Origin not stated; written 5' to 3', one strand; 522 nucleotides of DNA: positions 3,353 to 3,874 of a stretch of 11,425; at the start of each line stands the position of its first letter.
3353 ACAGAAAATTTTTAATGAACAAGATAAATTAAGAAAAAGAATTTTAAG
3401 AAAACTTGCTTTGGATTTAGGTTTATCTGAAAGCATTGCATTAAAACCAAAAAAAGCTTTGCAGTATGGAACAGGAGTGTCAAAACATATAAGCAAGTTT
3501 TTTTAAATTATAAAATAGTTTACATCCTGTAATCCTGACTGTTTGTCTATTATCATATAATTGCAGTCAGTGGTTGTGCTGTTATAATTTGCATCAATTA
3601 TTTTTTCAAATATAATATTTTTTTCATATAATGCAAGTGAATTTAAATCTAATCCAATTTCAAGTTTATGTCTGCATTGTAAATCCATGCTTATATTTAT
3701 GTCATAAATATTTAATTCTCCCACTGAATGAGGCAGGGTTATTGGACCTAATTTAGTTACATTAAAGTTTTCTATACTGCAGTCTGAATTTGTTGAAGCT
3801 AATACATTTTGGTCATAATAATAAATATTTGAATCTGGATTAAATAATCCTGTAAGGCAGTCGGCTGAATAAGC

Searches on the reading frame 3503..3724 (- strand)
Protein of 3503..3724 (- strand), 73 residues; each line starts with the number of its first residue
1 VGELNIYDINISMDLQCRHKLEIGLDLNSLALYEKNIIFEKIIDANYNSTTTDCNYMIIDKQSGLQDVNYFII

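Call 5: search_protein_families(library=pfam, proteins=[window:3503-3724:-], max_evalue=1)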
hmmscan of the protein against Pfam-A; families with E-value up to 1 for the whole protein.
window:3503-3724:- (73 aa): 1 family
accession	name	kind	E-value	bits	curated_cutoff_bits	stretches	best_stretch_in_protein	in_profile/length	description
PF18938.6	aRib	-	0.12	12.7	27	1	26-52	14-40/71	Atypical Rib domain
